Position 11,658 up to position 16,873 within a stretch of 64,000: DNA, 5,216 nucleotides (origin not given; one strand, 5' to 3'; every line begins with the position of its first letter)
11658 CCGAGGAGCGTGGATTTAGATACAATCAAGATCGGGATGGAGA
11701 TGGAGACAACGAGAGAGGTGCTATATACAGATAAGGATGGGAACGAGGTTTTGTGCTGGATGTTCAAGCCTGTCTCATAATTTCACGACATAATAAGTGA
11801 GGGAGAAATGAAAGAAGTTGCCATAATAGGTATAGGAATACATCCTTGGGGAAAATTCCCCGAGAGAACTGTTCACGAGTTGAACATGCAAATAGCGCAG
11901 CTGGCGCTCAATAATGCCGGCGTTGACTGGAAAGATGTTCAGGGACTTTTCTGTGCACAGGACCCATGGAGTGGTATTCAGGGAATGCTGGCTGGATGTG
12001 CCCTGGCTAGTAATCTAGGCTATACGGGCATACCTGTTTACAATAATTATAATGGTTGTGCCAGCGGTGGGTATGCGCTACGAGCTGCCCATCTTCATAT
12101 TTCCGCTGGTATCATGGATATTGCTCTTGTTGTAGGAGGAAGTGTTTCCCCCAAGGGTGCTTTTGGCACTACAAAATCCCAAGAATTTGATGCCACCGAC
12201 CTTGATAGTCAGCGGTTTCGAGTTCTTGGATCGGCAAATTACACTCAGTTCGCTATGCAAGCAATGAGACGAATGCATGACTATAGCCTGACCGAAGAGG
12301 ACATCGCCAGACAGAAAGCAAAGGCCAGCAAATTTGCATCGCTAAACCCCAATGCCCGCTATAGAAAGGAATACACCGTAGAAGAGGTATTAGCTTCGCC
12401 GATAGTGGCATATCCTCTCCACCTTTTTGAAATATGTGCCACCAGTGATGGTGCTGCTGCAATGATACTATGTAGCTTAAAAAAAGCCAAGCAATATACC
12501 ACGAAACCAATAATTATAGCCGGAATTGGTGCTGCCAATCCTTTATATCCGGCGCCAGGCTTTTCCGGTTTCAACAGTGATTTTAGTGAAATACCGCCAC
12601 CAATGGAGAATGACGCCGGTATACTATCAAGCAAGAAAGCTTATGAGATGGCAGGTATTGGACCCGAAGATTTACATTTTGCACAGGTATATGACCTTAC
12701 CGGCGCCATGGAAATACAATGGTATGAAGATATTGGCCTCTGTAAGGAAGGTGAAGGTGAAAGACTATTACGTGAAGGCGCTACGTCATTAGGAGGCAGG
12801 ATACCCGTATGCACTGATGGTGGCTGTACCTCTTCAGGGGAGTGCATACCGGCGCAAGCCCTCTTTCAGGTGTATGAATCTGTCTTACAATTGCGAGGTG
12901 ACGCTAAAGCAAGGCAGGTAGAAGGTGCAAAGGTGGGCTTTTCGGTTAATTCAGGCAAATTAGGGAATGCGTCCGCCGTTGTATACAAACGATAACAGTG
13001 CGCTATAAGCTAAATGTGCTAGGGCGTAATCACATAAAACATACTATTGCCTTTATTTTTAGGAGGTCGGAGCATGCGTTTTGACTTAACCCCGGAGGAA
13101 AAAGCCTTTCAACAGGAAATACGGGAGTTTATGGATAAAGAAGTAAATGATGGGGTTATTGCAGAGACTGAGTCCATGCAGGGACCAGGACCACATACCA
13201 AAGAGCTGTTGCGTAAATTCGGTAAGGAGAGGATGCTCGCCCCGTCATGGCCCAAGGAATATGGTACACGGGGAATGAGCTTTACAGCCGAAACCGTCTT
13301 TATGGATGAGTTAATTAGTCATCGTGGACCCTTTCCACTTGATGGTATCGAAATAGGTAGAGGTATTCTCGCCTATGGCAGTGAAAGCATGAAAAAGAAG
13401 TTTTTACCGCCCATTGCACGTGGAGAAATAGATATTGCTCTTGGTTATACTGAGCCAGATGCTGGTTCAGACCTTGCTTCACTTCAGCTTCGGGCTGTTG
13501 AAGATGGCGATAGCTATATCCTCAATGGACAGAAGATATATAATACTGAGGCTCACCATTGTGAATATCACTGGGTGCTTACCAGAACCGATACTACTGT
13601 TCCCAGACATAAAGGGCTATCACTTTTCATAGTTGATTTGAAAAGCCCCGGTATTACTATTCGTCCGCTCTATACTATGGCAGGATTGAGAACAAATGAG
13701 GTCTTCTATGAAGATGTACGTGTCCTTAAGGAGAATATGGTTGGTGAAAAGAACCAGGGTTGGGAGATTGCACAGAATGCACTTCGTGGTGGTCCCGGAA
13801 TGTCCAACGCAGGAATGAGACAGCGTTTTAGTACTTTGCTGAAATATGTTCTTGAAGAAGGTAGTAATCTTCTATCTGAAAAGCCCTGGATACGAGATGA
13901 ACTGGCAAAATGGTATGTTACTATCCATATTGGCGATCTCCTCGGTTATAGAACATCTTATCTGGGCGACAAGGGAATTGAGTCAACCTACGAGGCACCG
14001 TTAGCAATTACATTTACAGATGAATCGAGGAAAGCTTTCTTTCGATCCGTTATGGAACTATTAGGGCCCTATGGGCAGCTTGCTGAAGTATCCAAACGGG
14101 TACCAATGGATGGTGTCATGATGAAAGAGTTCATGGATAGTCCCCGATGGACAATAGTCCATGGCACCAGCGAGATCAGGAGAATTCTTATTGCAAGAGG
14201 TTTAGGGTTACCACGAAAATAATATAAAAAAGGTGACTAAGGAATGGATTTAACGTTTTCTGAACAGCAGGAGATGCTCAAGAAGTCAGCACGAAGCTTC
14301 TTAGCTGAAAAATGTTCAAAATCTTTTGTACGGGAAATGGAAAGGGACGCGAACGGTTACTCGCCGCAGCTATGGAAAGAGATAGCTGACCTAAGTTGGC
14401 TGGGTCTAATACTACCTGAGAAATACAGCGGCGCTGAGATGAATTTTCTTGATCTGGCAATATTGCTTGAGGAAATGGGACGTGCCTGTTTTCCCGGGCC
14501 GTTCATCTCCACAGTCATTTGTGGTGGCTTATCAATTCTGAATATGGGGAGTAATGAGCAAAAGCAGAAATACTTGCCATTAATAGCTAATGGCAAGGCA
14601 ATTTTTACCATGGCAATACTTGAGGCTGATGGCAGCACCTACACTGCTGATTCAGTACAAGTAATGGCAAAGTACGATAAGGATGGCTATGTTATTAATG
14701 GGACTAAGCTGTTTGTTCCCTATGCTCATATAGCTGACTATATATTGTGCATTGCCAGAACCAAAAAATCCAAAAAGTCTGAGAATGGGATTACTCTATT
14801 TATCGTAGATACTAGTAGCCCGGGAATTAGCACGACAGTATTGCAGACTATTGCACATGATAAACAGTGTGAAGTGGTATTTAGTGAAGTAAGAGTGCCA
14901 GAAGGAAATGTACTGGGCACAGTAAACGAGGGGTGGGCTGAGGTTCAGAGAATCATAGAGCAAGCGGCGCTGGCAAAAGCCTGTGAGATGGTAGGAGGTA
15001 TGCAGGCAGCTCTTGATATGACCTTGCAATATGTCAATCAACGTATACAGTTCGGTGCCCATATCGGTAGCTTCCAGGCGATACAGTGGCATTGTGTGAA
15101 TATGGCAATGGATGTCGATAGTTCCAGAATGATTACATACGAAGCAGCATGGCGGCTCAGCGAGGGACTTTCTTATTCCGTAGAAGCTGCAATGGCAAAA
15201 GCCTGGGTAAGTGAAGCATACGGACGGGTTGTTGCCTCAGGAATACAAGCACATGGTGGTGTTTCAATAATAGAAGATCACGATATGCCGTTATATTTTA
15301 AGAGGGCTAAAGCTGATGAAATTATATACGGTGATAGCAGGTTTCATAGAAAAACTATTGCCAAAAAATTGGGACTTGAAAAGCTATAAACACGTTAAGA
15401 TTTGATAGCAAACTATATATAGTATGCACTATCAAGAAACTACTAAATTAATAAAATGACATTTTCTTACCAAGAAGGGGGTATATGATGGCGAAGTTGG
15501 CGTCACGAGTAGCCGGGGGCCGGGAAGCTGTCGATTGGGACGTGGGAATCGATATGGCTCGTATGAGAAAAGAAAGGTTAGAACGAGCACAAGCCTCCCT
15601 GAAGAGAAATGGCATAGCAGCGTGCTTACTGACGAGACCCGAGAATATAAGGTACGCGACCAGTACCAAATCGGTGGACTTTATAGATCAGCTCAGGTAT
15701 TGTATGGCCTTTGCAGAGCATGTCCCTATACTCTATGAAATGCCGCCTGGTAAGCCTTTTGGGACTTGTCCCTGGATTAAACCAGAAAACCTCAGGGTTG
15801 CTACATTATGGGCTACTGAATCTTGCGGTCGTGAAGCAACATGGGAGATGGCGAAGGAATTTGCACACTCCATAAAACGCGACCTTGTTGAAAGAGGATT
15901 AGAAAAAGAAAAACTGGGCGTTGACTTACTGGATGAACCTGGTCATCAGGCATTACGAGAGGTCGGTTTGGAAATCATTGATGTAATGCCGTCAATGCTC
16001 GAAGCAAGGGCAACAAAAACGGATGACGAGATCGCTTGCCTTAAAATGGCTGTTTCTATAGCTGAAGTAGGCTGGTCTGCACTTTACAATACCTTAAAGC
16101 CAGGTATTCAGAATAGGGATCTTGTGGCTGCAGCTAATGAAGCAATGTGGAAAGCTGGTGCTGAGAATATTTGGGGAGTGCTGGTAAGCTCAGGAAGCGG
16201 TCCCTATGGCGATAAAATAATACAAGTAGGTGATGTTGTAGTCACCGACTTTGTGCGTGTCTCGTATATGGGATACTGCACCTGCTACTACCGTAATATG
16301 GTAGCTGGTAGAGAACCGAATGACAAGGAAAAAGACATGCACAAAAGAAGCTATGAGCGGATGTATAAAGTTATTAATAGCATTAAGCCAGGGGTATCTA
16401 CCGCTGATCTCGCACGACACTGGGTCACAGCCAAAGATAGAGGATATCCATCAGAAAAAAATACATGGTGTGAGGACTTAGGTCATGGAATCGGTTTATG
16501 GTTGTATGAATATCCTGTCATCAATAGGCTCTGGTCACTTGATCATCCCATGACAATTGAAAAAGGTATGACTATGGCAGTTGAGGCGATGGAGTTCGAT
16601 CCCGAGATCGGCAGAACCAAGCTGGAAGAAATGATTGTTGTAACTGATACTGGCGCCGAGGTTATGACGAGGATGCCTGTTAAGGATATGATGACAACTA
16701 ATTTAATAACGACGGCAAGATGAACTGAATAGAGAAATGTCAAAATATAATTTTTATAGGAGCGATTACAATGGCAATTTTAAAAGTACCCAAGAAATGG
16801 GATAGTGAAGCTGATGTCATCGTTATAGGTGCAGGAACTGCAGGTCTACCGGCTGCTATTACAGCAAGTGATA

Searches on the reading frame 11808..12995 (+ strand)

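Call 11: search_protein_families(library=pfam, proteins=[window:11808-12995:+])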
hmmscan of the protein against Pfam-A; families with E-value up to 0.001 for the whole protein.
window:11808-12995:+ (395 aa): 2 families
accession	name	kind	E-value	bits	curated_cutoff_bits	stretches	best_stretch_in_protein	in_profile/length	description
PF22691.2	Thiolase_C_1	-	1.3e-35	122.7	28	1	270-391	19-139/144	Thiolase C-terminal domain-like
PF00108.29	Thiolase_N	-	1.7e-07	31.4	26.4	1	13-223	10-258/260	Thiolase, N-terminal domain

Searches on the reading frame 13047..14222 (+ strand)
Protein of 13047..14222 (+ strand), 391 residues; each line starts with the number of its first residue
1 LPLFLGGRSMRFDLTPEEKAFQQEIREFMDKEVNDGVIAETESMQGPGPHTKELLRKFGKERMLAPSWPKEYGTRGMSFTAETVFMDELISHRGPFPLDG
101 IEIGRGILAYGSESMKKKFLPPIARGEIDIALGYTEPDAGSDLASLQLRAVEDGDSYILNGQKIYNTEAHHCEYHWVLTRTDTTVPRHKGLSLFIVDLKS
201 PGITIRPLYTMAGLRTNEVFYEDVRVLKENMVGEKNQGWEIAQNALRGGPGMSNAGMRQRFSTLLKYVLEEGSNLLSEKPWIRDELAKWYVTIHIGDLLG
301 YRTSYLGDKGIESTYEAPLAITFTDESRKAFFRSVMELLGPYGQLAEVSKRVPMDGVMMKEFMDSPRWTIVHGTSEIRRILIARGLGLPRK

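Call 11: search_protein_families(library=pfam, proteins=[window:13047-14222:+])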
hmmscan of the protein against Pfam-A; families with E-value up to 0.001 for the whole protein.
window:13047-14222:+ (391 aa): 3 families
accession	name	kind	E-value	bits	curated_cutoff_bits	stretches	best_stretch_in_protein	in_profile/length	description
PF02770.24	Acyl-CoA_dh_M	-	1.1e-21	77.2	33.3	1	131-224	1-97/97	Acyl-CoA dehydrogenase, middle domain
PF02771.21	Acyl-CoA_dh_N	-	3.5e-18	66.5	22.9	1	15-127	1-113/113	Acyl-CoA dehydrogenase, N-terminal domain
PF00441.29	Acyl-CoA_dh_1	-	1.6e-12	48.2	22.4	1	236-386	1-149/150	Acyl-CoA dehydrogenase, C-terminal domain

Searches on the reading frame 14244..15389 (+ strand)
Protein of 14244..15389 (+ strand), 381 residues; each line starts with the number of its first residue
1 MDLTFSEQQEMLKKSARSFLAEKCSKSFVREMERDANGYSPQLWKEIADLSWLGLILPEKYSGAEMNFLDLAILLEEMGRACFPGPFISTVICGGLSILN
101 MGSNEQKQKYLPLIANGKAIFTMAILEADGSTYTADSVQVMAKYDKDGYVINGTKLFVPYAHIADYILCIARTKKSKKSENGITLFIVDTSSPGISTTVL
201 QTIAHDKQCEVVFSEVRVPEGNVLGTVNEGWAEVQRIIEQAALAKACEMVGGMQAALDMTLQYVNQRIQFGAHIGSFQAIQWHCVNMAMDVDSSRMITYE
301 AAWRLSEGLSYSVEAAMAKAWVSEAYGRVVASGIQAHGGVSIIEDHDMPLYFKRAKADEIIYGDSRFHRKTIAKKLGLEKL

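Call 11: search_protein_families(library=pfam, proteins=[window:14244-15389:+])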
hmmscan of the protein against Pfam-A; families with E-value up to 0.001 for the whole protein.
window:14244-15389:+ (381 aa): 5 families
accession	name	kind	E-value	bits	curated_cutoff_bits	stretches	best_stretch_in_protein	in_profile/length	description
PF00441.29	Acyl-CoA_dh_1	-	2.5e-32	112.5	22.4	1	228-376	1-149/150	Acyl-CoA dehydrogenase, C-terminal domain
PF02771.21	Acyl-CoA_dh_N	-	6.1e-26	91.5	22.9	1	6-118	1-113/113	Acyl-CoA dehydrogenase, N-terminal domain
PF02770.24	Acyl-CoA_dh_M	-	2.3e-14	53.8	33.3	1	132-216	10-97/97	Acyl-CoA dehydrogenase, middle domain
PF08028.16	Acyl-CoA_dh_2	-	3.3e-07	31.1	22.7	1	246-348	4-116/134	Acyl-CoA dehydrogenase, C-terminal domain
PF11794.13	HpaB_N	-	0.00078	19.5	35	0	138-205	168-235/270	4-hydroxyphenylacetate 3-hydroxylase N terminal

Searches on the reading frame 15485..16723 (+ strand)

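Call 11: search_protein_families(library=pfam, proteins=[window:15485-16723:+])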
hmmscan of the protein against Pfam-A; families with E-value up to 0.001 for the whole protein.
window:15485-16723:+ (412 aa): 2 families
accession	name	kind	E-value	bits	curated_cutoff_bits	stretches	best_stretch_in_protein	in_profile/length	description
PF00557.29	Peptidase_M24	-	6.1e-24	85.4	23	1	185-388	2-208/208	Metallopeptidase family M24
PF01321.24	Creatinase_N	-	0.00013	22.9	22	1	31-61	1-31/128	Creatinase/Prolidase N-terminal domain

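Call 36: search_protein_families(library=ncbifam, proteins=[window:15485-16723:+], max_evalue=0.00001)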
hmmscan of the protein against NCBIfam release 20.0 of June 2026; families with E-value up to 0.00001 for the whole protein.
window:15485-16723:+ (412 aa): 10 families
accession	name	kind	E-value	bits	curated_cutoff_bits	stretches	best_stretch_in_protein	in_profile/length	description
NF043017.1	DimsulpropLyDddP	equivalog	2.6e-26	92.4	600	1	23-402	50-441/443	dimethylsulfonioproprionate lyase DddP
NF040821.1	dipep_PepQ_Arch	equivalog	1.3e-22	80.2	630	1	171-396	116-340/346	Xaa-Pro dipeptidase PepQ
NF007310.0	PRK09795.1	equivalog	7.8e-20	71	393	1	162-404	114-358/361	aminopeptidase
TIGR00500.1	met_pdase_I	equivalog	1.1e-13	51.3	171.35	1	243-369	81-202/247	type I methionyl aminopeptidase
NF011174.0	PRK14576.1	subfamily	4.7e-10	38.9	487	1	160-397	160-397/405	putative endopeptidase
NF038259.1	ectoine_DoeA_2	exception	1.1e-09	37.5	575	1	164-316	140-300/386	ectoine hydrolase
NF011173.0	PRK14575.1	equivalog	4.4e-07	29.2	850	1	163-402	164-402/406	putative peptidase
NF011720.0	PRK15173.1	subfamily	4.4e-07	29.2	420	1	163-402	101-339/343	peptidase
TIGR02993.1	ectoine_eutD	equivalog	1.5e-06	27.7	613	0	174-402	155-388/391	ectoine hydrolase DoeA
NF008131.0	PRK10879.1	equivalog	8.6e-06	24.8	465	0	161-312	157-314/438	Xaa-Pro aminopeptidase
